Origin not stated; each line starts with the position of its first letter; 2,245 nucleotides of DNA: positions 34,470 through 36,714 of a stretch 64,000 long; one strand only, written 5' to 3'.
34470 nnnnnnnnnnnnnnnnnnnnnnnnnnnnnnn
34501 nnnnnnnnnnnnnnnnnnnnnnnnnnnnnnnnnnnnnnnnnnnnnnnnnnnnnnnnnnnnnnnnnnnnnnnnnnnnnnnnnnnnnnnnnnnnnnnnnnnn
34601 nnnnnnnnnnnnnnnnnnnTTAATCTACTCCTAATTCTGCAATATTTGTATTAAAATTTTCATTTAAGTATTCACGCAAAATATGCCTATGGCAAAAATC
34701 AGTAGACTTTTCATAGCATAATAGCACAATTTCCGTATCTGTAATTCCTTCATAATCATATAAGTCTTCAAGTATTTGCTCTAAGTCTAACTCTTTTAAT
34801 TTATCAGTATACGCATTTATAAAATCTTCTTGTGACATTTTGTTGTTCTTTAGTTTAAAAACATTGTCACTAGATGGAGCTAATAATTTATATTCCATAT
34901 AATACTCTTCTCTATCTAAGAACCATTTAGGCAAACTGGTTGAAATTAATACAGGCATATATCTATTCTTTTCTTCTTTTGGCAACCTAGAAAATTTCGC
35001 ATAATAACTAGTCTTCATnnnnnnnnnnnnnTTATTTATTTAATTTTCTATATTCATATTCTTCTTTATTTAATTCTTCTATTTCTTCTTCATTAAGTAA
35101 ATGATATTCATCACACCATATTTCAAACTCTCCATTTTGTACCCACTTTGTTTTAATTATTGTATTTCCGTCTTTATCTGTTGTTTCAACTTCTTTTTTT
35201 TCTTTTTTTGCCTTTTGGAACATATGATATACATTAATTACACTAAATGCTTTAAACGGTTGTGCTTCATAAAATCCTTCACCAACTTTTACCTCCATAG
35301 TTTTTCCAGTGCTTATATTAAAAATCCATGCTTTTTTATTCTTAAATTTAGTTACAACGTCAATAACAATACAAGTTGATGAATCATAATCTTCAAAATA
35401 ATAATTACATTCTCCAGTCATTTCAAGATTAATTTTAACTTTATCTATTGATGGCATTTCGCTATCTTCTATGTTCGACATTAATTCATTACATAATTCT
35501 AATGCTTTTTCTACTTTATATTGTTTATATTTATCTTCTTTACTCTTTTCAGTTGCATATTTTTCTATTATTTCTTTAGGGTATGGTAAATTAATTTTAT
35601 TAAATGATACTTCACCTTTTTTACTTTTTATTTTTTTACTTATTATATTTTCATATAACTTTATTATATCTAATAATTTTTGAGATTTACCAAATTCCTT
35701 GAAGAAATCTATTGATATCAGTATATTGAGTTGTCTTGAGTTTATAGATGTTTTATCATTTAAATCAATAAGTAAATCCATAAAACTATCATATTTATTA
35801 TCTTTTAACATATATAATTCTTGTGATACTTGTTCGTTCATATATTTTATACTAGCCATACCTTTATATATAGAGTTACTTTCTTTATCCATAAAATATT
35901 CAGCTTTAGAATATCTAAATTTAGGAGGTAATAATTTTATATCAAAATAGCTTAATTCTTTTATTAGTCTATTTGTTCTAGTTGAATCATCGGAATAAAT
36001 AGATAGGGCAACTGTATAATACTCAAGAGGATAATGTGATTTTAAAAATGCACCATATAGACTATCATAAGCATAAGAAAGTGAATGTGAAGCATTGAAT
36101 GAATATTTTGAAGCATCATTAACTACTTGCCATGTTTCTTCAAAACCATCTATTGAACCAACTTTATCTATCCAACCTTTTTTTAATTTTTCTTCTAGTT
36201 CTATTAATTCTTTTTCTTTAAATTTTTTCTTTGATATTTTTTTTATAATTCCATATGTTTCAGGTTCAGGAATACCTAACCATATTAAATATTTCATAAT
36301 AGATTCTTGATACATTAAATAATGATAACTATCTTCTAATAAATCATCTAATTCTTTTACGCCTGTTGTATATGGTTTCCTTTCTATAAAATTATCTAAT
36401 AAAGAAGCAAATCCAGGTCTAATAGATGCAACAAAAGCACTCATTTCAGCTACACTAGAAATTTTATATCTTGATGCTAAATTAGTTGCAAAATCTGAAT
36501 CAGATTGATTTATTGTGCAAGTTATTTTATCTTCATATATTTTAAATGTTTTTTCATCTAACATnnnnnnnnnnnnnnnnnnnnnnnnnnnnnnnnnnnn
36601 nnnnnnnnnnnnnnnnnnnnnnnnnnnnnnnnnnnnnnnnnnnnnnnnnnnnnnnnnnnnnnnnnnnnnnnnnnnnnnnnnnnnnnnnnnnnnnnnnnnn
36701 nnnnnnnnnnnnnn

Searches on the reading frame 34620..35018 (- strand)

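Call 33: search_protein_families(library=pfam, proteins=[window:34620-35018:-], max_evalue=0.001)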
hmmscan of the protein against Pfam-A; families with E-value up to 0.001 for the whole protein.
window:34620-35018:- (132 aa): 2 families
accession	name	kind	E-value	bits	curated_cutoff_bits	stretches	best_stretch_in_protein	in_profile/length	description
PF22751.1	DUF488-N3a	-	5.5e-13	49.7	27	1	28-121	31-117/118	Active DUF488-N3 subclade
PF04343.18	DUF488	-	3.4e-10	41.1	22.2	1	29-118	36-121/121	Domain of unknown function DUF488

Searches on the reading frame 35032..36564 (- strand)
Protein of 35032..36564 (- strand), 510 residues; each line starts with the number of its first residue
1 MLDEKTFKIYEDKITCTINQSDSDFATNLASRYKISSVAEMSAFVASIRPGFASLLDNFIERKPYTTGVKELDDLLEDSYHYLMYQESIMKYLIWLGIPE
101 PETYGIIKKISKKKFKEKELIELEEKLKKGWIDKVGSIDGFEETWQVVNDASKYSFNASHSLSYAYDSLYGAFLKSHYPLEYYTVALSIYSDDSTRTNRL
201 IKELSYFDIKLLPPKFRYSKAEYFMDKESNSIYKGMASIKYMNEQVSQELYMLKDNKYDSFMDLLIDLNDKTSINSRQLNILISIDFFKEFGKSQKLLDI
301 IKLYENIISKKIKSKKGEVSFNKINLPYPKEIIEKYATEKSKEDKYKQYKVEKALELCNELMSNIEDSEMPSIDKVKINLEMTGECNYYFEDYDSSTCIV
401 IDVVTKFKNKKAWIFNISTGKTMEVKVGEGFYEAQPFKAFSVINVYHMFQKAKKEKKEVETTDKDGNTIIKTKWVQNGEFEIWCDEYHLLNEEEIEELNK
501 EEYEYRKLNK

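Call 33: search_protein_families(library=pfam, proteins=[window:35032-36564:-], max_evalue=0.001)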
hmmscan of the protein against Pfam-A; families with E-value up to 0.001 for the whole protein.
window:35032-36564:- (510 aa): 2 families
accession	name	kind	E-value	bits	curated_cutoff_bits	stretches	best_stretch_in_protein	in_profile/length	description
PF17657.6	DNA_pol3_finger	-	4.7e-13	49.3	22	1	3-130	29-161/166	Bacterial DNA polymerase III alpha subunit finger domain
PF14579.12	HHH_6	-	4.5e-09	36.8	25.6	1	209-296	2-88/90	Helix-hairpin-helix motif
